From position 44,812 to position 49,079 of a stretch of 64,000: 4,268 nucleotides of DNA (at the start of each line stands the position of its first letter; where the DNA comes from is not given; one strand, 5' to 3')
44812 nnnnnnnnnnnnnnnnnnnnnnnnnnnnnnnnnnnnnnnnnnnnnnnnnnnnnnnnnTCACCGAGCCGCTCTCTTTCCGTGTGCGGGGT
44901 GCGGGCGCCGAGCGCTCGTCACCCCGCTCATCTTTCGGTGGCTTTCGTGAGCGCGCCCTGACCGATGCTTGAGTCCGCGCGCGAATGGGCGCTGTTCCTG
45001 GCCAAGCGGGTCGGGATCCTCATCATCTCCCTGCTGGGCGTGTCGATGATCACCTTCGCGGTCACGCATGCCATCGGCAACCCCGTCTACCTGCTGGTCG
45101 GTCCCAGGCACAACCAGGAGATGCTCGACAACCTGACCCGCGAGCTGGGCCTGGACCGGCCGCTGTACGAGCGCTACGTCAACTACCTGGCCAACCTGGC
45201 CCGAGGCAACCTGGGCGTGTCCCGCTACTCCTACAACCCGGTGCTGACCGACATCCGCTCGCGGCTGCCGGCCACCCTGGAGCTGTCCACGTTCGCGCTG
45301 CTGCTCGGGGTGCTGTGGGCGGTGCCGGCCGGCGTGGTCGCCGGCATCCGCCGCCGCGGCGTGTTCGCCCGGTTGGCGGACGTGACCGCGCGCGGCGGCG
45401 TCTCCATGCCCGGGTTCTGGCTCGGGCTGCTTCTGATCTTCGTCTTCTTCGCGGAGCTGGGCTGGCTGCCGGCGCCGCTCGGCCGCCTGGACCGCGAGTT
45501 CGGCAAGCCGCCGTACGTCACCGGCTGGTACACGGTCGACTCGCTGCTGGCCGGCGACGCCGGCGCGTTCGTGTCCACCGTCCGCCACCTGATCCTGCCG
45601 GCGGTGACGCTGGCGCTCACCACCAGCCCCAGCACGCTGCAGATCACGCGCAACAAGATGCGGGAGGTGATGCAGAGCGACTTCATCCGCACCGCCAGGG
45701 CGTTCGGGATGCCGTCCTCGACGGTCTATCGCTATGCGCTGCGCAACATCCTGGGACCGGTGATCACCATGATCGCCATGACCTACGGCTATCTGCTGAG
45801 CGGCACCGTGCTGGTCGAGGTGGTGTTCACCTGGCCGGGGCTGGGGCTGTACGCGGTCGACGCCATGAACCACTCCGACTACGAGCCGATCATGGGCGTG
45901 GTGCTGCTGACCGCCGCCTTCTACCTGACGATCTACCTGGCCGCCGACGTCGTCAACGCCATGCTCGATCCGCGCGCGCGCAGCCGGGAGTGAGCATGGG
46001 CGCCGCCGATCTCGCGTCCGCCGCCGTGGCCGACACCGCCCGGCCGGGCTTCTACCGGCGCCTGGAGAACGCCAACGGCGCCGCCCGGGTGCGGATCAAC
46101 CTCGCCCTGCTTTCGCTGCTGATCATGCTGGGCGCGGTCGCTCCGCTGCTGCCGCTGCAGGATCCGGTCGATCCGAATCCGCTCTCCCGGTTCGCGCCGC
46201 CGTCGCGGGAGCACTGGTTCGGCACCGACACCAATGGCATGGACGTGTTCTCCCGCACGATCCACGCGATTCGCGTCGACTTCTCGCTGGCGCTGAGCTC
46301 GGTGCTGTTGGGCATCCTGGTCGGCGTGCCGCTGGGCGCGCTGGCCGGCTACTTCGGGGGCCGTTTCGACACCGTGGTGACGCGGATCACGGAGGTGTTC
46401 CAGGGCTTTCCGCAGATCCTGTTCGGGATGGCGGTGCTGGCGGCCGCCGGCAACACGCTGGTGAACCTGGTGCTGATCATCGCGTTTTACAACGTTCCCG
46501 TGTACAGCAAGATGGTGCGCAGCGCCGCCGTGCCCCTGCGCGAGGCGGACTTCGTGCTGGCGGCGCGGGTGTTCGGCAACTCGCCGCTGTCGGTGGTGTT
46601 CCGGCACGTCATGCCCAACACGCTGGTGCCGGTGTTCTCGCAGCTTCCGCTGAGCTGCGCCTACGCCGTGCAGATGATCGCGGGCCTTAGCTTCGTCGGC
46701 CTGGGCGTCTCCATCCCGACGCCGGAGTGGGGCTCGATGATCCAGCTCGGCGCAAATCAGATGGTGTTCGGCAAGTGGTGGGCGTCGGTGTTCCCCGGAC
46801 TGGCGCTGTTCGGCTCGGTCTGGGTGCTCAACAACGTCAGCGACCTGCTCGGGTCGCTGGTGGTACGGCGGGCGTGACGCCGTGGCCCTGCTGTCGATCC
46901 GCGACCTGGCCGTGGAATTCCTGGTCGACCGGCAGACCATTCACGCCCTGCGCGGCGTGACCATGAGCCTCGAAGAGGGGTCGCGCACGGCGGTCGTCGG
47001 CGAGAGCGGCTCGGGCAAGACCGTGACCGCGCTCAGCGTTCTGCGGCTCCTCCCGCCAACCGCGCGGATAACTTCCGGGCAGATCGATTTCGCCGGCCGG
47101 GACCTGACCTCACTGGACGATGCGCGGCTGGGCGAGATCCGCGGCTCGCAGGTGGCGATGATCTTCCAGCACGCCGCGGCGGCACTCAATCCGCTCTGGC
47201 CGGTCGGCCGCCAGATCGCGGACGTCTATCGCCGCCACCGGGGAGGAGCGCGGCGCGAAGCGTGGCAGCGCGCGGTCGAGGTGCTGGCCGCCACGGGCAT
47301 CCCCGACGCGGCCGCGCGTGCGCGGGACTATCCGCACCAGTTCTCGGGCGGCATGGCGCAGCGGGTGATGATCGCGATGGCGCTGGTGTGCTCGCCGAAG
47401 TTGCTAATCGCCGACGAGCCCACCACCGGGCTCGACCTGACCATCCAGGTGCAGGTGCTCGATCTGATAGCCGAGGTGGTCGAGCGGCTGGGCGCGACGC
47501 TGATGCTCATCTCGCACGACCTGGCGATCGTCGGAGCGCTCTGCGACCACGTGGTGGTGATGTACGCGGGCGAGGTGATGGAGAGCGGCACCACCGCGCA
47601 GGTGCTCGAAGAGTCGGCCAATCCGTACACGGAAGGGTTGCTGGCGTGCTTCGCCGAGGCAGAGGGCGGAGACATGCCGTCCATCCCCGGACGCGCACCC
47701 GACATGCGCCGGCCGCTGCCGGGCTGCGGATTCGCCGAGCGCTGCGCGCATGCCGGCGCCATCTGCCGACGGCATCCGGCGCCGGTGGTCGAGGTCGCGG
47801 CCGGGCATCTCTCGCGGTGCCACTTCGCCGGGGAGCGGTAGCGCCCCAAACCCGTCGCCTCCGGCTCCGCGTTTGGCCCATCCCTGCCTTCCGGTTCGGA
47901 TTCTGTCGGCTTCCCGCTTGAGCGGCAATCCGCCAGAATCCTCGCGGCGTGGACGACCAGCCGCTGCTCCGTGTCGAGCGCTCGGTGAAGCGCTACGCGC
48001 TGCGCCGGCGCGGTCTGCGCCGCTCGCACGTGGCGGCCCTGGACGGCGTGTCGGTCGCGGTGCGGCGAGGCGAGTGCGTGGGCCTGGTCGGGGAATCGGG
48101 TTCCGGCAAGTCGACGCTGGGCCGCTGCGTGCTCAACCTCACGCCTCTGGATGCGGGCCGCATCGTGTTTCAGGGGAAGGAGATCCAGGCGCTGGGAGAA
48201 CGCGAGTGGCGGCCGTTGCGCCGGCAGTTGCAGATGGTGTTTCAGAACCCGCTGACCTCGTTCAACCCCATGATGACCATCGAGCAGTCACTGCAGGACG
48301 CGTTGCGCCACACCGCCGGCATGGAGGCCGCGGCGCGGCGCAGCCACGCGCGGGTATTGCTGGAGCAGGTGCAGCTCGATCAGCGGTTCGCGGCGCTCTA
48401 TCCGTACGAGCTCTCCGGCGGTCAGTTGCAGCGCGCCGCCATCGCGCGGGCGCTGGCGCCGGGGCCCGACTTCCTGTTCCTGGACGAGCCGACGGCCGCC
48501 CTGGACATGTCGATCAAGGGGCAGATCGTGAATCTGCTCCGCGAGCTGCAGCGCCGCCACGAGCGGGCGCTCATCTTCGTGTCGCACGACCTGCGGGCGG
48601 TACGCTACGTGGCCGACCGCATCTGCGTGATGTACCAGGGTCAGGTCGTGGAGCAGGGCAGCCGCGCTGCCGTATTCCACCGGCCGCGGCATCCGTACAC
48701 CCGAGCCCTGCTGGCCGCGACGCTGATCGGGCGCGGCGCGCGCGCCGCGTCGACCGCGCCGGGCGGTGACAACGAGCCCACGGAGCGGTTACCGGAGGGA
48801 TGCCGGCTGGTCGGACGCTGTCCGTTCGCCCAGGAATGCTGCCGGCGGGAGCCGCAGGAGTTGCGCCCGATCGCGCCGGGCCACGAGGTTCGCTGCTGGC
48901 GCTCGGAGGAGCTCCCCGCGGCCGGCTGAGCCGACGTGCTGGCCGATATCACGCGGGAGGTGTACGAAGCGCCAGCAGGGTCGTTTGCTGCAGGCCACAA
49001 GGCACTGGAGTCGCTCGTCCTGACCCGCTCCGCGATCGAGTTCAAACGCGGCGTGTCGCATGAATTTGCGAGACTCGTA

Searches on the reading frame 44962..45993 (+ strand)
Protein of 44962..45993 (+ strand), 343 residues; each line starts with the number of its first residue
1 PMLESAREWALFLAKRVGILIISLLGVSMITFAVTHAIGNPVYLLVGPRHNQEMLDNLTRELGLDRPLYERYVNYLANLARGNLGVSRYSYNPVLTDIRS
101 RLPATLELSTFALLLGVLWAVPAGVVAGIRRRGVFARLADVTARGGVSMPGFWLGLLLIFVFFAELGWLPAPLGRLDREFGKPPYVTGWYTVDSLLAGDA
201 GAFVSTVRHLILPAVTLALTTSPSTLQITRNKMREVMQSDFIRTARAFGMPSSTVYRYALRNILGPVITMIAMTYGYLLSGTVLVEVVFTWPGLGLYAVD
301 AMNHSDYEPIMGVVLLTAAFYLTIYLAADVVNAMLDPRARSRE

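Call 11: search_protein_families(library=pfam, proteins=[window:44962-45993:+], max_evalue=0.001)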
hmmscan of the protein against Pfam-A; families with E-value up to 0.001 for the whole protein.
window:44962-45993:+ (343 aa): 2 families
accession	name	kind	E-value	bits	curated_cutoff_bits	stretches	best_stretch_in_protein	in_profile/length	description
PF00528.27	BPD_transp_1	-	1.6e-33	116.4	26.4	1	120-340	1-183/184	Binding-protein-dependent transport system inner membrane component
PF19300.4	BPD_transp_1_N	-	3.2e-09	37.4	23.8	1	12-107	4-112/114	Binding-prot-dependent transport system membrane comp, N-term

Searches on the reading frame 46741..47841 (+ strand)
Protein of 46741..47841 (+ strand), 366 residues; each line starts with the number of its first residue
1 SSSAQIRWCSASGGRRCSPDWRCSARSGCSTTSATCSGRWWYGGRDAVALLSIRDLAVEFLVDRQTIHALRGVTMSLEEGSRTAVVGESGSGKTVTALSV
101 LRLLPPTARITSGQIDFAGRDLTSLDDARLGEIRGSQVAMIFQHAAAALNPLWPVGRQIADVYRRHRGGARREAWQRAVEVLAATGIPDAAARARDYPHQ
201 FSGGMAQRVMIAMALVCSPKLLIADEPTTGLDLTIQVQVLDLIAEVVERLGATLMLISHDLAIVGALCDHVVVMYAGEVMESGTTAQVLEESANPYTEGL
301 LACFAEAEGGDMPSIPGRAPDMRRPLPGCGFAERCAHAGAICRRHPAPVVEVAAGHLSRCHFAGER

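Call 83: search_protein_families(library=pfam, proteins=[window:46741-47841:+], max_evalue=0.001)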
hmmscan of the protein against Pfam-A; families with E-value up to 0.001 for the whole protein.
window:46741-47841:+ (366 aa): 3 families
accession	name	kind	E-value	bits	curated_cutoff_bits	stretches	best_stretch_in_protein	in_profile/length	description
PF00005.33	ABC_tran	-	5.2e-27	95.6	25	1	70-229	1-137/137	ABC transporter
PF08352.17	oligo_HPY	-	5.3e-14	52.8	27.1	1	280-342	1-65/65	Oligopeptide/dipeptide transporter, C-terminal region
PF13304.12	AAA_21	-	0.00018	22.1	27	0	198-264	235-303/304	AAA domain, putative AbiEii toxin, Type IV TA system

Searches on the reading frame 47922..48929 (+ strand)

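Call 83: search_protein_families(library=pfam, proteins=[window:47922-48929:+], max_evalue=0.001)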
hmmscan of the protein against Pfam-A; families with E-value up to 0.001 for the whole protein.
window:47922-48929:+ (335 aa): 6 families
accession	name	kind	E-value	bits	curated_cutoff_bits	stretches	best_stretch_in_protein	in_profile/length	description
PF00005.33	ABC_tran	-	3.4e-32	112.3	25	1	40-192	1-137/137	ABC transporter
PF08352.17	oligo_HPY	-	4.6e-14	53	27.1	1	243-307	1-65/65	Oligopeptide/dipeptide transporter, C-terminal region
PF13304.12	AAA_21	-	2.6e-08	34.8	27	1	159-224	233-300/304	AAA domain, putative AbiEii toxin, Type IV TA system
PF13401.12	AAA_22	-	3e-06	28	27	1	51-140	6-65/130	AAA domain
PF13191.12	AAA_16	-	4.2e-06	27.8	32.6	1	33-211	5-161/167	AAA ATPase domain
PF02463.25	SMC_N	-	6.3e-05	22.9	40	1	53-237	27-211/220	RecF/RecN/SMC N terminal domain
